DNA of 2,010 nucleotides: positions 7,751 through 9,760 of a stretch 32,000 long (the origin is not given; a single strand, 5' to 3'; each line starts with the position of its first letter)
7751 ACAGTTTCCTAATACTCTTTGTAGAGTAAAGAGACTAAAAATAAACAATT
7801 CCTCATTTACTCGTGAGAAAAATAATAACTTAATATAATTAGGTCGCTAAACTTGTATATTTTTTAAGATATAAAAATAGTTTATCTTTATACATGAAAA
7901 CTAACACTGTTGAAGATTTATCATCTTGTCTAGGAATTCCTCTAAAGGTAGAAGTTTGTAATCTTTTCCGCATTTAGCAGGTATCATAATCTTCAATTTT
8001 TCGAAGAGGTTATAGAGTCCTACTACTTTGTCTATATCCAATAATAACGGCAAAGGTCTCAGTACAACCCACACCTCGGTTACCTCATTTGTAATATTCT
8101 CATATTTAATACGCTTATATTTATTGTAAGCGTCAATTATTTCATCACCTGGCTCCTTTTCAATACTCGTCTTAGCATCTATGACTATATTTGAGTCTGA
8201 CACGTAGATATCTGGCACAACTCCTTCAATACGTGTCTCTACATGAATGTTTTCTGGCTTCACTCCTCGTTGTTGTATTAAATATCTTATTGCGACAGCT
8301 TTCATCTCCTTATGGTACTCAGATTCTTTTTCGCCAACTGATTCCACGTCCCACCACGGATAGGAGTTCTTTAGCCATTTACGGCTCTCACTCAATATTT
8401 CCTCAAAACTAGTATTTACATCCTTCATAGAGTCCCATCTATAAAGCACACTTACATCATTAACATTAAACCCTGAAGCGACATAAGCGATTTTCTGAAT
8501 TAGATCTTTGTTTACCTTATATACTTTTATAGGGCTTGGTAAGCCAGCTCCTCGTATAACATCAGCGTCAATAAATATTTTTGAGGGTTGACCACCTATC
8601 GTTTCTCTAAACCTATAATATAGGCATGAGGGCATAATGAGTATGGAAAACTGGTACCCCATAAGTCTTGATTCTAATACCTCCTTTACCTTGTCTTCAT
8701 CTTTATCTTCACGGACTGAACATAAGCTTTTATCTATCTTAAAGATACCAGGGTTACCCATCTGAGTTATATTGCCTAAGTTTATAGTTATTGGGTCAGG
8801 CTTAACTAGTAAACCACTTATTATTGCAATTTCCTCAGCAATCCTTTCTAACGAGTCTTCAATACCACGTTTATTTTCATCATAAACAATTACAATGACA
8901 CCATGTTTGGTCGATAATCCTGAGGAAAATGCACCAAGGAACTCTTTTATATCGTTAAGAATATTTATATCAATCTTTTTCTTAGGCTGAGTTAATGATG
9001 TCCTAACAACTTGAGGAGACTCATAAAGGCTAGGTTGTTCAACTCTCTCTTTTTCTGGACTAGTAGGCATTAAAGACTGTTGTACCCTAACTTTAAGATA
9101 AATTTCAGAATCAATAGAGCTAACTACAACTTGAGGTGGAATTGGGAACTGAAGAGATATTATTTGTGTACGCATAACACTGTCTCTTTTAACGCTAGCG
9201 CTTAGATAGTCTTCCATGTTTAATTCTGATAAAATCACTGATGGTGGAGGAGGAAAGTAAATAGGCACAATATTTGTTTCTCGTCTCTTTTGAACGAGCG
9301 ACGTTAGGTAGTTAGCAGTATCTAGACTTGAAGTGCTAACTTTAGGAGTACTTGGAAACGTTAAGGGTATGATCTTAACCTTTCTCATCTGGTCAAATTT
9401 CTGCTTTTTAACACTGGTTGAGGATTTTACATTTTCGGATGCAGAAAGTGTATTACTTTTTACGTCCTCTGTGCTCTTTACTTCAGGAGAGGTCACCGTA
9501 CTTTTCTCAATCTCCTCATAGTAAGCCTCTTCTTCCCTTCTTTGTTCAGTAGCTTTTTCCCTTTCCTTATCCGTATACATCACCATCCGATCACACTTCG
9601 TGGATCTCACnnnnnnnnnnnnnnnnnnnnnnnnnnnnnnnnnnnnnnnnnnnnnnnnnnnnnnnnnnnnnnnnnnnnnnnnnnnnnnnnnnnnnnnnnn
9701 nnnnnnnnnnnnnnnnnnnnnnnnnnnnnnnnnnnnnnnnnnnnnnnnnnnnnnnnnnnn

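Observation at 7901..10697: Uncharacterised two-gene cassette: an unknown 368-aa protein coupled to a 569-aa repeat-plus-nuclease-like protein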

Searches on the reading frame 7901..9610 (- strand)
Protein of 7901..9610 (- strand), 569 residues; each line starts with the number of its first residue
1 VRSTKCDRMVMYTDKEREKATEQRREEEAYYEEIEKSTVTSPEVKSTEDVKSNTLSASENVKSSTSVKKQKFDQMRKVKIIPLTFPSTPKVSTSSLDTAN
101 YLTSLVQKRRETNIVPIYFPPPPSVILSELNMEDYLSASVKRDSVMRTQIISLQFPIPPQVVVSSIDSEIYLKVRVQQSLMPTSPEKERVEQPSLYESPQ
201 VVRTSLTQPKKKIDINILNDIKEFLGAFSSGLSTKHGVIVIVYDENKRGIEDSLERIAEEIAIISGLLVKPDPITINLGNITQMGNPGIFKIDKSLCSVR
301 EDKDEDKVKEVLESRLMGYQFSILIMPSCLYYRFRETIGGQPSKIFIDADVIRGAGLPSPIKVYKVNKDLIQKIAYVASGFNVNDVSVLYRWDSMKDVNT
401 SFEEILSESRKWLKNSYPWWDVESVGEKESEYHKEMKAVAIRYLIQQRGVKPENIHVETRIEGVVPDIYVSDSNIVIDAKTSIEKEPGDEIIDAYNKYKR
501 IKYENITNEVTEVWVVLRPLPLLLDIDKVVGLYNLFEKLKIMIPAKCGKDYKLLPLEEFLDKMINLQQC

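Call 3: search_protein_families(library=pfam, proteins=[window:7901-9610:-], max_evalue=1)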
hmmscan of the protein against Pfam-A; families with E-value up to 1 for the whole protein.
window:7901-9610:- (569 aa): 0 families

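Call 4: search_protein_families(library=ncbifam, proteins=[window:7901-9610:-], max_evalue=1)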
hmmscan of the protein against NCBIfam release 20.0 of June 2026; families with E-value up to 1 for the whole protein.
window:7901-9610:- (569 aa): 1 family
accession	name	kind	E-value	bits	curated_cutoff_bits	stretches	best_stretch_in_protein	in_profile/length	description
NF007083.1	PRK09537.1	equivalog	0.032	13.3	550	1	171-295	136-265/425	pyrrolysine--tRNA(Pyl) ligase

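Call 5: search_protein_families(library=padloc, proteins=[window:7901-9610:-], max_evalue=1)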
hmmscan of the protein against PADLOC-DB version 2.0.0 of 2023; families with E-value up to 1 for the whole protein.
window:7901-9610:- (569 aa): 0 families

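Call 6: find_homologous_proteins(query=window:7901-9610:-)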
Query window:7901-9610:- (569 aa): 3 proteins with E <= 0.001 among 8000 candidates.
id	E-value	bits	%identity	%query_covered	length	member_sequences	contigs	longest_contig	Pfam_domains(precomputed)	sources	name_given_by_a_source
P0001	0.0e+0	1219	100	98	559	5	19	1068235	-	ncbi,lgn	-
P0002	7.8e-47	178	33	85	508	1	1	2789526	-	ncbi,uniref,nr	ncbi:hypothetical protein EWF20_10570 [Sulfolobus sp. S-194]|uniref:hypothetical protein n=1 Tax=Sul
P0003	2.2e-33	134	30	72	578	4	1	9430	-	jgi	jgi:hypothetical protein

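Call 8: find_encoding_contigs(protein=P0001, flank=10000, max_places=4)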
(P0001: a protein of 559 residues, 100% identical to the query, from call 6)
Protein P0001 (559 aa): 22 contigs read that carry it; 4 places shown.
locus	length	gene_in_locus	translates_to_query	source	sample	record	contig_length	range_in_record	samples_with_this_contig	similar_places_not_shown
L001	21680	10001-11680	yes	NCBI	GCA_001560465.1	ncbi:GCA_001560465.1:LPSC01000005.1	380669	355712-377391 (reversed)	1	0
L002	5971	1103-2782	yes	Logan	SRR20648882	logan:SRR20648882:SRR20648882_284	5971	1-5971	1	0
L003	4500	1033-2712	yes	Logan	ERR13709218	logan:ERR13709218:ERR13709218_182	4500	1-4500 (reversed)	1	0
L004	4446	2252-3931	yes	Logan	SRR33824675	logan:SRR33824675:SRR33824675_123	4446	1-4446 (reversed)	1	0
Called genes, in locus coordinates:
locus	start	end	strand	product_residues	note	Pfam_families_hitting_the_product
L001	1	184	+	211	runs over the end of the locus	PF00528:BPD_transp_1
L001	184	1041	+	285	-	PF00528:BPD_transp_1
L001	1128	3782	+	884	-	PF03065:Glyco_hydro_57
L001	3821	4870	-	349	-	PF01978:TrmB, PF11495:TrmB_EBD_N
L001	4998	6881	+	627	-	PF13802:Gal_mutarotas_2, PF01055:Glyco_hydro_31_2nd, PF21365:Glyco_hydro_31_3rd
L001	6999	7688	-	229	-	-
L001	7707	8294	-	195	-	PF01596:Methyltransf_3 (faint), PF13578:Methyltransf_24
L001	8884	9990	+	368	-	-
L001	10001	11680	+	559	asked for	-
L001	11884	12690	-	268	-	PF06314:ADC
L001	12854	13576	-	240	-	PF00117:GATase, PF07722:Peptidase_C26 (weak)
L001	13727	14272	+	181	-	PF01370:Epimerase, PF04321:RmlD_sub_bind (weak), PF05368:NmrA (weak), PF13460:NAD_binding_10 (weak)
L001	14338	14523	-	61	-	-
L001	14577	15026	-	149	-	PF04073:tRNA_edit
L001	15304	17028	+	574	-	PF00501:AMP-binding, PF13193:AMP-binding_C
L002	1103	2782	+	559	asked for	-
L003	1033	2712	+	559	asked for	-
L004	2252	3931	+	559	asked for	-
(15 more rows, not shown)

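Call 9: find_encoding_contigs(protein=P0002, flank=10000, max_places=3)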
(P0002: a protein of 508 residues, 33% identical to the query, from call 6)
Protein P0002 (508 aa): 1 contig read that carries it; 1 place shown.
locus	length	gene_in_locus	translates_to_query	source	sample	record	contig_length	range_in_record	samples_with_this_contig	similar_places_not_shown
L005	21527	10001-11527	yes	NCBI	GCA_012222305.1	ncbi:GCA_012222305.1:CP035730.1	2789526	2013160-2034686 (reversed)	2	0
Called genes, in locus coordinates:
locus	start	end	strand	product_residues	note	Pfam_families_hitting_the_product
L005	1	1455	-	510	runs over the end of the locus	PF13570:Beta-prop_ACSF4 (faint), PF01011:PQQ (faint), PF13360:PQQ_2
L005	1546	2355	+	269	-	PF06053:DUF929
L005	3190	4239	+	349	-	PF13439:Glyco_transf_4 (weak), PF13524:Glyco_trans_1_2 (faint), PF00534:Glycos_transf_1, PF13692:Glyco_trans_1_4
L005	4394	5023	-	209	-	-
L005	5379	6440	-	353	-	PF01548:DEDD_Tnp_IS110 (weak), PF02371:Transposase_20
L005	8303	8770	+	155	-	-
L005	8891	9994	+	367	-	-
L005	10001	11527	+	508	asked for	-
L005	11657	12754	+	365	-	-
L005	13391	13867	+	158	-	PF05942:PaREP1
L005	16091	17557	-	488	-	PF00069:Pkinase, PF07714:PK_Tyr_Ser-Thr, PF13095:FTA2 (faint)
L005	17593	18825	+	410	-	-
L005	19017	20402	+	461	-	PF27344:MJECL34, PF13175:AAA_15, PF13476:AAA_23 (faint), PF13304:AAA_21 (weak)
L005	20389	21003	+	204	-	-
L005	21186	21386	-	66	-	-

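Call 13: find_encoding_contigs(protein=P0003, flank=8000, max_places=2)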
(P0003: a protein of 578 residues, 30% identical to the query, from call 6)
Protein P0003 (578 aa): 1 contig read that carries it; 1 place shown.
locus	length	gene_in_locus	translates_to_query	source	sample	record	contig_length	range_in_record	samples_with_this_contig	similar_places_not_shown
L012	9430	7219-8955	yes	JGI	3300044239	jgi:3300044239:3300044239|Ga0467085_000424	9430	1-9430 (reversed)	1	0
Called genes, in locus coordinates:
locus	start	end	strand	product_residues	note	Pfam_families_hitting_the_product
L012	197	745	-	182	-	PF11848:DUF3368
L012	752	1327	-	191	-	PF03683:UPF0175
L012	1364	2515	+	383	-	-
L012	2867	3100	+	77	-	-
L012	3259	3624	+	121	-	-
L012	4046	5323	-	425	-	PF13091:PLDc_2 (faint)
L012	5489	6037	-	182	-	-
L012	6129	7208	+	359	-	-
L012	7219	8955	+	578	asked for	-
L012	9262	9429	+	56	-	?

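Call 37: search_protein_families(library=phrogs, proteins=[window:7901-9580:-], max_evalue=1)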
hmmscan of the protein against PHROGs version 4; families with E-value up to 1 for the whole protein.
window:7901-9580:- (559 aa): 0 families

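Call 40: search_dna_similar(query=window:7901-9580:-, collection=plasmids, mode=protein, max_evalue=0.001)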
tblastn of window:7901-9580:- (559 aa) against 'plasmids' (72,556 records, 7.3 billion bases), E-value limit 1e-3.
No match.

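Call 42: search_dna_similar(query=window:7901-9580:-, collection=phages, mode=protein, max_evalue=0.01)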
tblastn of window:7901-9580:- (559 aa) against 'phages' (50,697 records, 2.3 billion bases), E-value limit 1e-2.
No match.

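Call 77: search_protein_families(library=pfam, proteins=[L005:11657-12754:+], max_evalue=0.1)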
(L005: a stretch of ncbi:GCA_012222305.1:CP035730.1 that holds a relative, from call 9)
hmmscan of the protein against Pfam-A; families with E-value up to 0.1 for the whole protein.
L005:11657-12754:+ (365 aa): 158 families (the best 25 are shown)
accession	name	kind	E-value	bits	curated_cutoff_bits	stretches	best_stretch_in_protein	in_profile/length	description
PF01519.22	DUF16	-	1.3e-14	55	40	4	79-136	37-94/104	Protein of unknown function DUF16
PF08702.15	Fib_alpha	-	1.9e-12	48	29.9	4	130-230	26-130/143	Fibrinogen alpha/beta chain family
PF24555.1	CC4_CEP85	-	3.3e-10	40.7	27.3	3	51-130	5-84/85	Centrosomal protein of 85 kDa-like, CC4 coiled-coil domain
PF15619.11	Lebercilin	-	9.3e-10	38.8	34.3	2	15-156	5-148/193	Ciliary protein causing Leber congenital amaurosis disease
PF06103.16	DUF948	-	1.5e-09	38.3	37.2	3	113-177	21-85/89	Bacterial protein of unknown function (DUF948)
PF13166.12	AAA_13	-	5.1e-09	35.8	36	2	105-235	329-456/713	AAA domain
PF08614.16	ATG16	-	1.3e-08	35.7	33.7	3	49-157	66-176/200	Autophagy protein 16 (ATG16)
PF12329.13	TMF_DNA_bd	-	2.4e-08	34.3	35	3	129-196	2-69/74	TATA element modulatory factor 1 DNA binding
PF10779.14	XhlA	-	5.5e-08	33.3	34.7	2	74-120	2-48/67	Haemolysin XhlA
PF04102.17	SlyX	-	6.7e-08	33.5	30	1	187-238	2-53/67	SlyX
PF07889.17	DUF1664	-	8.9e-08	32.7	34.6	2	107-178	48-119/124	Protein of unknown function (DUF1664)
PF13414.12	TPR_11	-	9.5e-08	32.1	26.8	0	198-212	8-22/42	TPR repeat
PF25443.1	ANG-1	-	1e-07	32.5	28.5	1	95-158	37-100/105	ANG-1-like domain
PF13118.11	DUF3972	-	1.1e-07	32.7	26.2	2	130-191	61-123/125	Protein of unknown function (DUF3972)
PF03127.19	GAT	-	1.5e-07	31.9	31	1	163-232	5-75/77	GAT domain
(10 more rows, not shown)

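Call 83: list_cluster_members(proteins=[P0001, P0004, P0034, P0036, P0039, P0041, P0043, P0050, P0051, P0054])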
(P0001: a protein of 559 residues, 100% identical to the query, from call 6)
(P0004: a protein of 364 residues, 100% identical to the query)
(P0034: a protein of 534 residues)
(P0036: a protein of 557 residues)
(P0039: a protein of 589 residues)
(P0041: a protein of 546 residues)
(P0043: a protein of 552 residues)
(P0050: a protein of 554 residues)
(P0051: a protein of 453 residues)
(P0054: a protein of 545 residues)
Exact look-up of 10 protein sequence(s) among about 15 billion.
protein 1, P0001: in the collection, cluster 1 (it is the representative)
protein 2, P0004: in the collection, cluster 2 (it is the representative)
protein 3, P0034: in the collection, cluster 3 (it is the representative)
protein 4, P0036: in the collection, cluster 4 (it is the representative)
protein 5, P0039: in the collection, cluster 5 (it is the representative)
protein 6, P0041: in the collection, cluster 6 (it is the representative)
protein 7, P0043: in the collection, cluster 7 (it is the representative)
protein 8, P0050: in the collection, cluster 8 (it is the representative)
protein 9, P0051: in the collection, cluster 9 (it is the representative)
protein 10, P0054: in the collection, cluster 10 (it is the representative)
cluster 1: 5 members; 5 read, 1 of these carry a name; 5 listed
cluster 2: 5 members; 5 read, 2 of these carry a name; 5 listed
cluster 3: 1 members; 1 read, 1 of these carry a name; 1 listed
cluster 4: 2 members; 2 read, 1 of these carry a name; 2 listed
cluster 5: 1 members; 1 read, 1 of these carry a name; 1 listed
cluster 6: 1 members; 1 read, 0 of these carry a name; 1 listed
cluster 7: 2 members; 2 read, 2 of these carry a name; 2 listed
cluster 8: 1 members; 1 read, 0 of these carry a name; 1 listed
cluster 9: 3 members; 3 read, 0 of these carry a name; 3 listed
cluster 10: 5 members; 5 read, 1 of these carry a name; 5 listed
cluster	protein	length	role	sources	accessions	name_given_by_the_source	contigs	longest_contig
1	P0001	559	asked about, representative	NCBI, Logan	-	-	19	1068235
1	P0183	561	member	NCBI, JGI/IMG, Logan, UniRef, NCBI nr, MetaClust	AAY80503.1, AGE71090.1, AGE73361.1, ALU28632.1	hypothetical protein [Sulfolobus acidocaldarius] | Uncharacterized protein n=4 Tax=Sulfolobus acidocaldarius TaxID=2285 RepID=Q4J9M7_SULAC | status=active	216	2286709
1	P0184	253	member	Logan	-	-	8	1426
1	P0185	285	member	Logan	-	-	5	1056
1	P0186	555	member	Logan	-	-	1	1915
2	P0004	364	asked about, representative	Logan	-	-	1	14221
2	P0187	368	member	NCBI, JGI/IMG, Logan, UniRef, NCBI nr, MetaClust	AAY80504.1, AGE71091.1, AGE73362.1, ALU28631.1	hypothetical protein [Sulfolobus acidocaldarius] | Uncharacterized protein n=4 Tax=Sulfolobus acidocaldarius TaxID=2285 RepID=Q4J9M6_SULAC | status=active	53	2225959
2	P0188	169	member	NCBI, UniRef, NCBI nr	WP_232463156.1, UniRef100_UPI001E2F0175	hypothetical protein [Sulfolobus acidocaldarius] | hypothetical protein n=1 Tax=Sulfolobus acidocaldarius TaxID=2285 RepID=UPI001E2F0175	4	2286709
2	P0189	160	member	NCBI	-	-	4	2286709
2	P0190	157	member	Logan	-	-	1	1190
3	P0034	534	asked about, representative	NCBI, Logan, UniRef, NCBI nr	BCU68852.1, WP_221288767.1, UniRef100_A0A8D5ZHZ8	hypothetical protein [Stygiolobus caldivivus] | Uncharacterized protein n=1 Tax=Stygiolobus caldivivus TaxID=2824673 ...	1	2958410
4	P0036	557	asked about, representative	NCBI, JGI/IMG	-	-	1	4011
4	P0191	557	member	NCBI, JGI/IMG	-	hypothetical protein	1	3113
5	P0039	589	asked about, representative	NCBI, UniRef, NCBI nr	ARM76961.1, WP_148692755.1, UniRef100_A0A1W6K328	hypothetical protein [Acidianus manzaensis] | Uncharacterized protein n=1 Tax=Acidianus manzaensis TaxID=282676 RepID=A0A1W6K328_9CREN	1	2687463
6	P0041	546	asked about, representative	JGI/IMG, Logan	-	-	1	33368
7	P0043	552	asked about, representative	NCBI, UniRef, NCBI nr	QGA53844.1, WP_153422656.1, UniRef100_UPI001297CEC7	hypothetical protein GFS03_04245 [Sulfolobus sp. E5-1-F] | hypothetical protein n=1 Tax=Saccharolobus sp. E5-1-F TaxID=2663019 RepID=UPI001297CEC7 | hypothetical protein [Sulfolobus sp. E5-1-F]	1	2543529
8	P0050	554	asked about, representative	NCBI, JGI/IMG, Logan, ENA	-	-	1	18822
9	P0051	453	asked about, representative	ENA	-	-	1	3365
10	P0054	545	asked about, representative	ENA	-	-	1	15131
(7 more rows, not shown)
